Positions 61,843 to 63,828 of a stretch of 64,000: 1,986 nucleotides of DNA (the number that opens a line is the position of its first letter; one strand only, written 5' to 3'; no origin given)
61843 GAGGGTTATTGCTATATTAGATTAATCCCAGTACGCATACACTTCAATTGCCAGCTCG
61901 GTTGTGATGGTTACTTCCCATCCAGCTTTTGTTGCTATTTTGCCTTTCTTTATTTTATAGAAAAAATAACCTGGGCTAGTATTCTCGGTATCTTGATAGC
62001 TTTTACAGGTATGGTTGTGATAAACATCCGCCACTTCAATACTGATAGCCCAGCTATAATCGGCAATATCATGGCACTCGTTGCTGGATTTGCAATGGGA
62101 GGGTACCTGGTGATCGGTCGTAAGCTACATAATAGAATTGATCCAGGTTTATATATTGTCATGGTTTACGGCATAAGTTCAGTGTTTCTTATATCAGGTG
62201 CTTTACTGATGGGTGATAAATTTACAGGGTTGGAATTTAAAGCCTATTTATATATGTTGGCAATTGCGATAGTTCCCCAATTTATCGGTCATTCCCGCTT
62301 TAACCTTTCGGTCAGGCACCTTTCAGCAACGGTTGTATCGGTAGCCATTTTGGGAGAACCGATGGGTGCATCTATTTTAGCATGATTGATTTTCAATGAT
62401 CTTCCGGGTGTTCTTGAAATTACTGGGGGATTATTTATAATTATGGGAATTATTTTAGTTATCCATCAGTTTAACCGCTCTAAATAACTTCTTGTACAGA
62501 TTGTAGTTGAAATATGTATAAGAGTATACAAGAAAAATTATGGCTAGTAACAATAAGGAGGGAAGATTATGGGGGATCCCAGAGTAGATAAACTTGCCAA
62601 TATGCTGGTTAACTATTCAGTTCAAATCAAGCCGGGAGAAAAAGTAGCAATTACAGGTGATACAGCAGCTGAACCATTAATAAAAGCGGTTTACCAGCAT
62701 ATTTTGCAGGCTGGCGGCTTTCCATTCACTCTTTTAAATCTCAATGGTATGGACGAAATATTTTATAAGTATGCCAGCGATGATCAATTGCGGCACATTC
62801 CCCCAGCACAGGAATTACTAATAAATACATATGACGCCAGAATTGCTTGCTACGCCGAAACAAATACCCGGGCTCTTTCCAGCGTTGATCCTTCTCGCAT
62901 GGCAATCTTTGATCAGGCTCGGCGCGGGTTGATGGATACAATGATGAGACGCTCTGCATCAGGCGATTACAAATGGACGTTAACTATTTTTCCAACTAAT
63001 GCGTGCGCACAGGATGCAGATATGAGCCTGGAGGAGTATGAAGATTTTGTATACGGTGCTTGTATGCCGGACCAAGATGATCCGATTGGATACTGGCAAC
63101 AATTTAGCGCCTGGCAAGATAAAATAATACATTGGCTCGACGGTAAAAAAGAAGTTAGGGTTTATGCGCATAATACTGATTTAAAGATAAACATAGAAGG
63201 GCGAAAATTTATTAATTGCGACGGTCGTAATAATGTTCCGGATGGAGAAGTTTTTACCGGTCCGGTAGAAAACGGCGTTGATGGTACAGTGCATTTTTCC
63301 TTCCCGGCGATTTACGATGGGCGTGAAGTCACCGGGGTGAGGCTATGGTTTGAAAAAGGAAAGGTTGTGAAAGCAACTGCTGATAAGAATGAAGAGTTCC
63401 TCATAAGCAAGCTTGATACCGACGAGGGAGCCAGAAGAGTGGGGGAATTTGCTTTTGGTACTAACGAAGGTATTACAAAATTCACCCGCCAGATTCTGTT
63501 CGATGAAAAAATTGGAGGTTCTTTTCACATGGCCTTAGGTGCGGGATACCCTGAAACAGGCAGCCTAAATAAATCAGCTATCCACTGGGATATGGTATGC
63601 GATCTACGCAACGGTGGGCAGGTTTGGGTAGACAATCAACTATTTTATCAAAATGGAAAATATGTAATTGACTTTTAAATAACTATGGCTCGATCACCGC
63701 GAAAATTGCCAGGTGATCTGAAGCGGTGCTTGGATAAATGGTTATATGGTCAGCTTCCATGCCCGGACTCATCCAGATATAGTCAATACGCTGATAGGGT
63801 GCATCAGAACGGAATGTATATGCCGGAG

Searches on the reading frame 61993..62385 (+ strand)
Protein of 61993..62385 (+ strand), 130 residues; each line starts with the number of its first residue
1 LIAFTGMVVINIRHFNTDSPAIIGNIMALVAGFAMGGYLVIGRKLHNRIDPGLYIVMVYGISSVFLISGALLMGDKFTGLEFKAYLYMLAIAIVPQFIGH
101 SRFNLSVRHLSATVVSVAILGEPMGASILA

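Call 20: search_protein_families(library=pfam, proteins=[window:61993-62385:+], max_evalue=0.001)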
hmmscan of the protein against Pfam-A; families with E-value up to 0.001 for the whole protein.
window:61993-62385:+ (130 aa): 1 family
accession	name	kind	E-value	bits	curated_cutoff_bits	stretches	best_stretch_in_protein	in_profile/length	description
PF00892.27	EamA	-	3.5e-10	40.7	28.2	1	23-130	2-107/135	EamA-like transporter family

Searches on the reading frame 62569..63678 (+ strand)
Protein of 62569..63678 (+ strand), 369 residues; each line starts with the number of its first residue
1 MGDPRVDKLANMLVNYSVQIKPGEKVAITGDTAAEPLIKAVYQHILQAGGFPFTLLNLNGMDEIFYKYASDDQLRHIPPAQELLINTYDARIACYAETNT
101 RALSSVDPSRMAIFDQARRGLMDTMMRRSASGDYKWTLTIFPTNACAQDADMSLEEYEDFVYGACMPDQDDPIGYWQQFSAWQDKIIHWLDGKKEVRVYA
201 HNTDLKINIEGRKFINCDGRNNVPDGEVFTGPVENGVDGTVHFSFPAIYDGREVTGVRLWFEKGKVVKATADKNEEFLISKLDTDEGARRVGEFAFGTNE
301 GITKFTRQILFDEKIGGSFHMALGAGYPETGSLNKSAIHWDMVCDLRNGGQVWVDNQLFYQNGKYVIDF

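Call 20: search_protein_families(library=pfam, proteins=[window:62569-63678:+], max_evalue=0.001)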
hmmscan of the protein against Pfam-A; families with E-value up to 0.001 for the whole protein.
window:62569-63678:+ (369 aa): 1 family
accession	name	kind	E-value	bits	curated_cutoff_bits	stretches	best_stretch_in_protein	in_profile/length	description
PF02073.20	Peptidase_M29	-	4.1e-93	312.8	27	1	5-348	4-386/406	Thermophilic metalloprotease (M29)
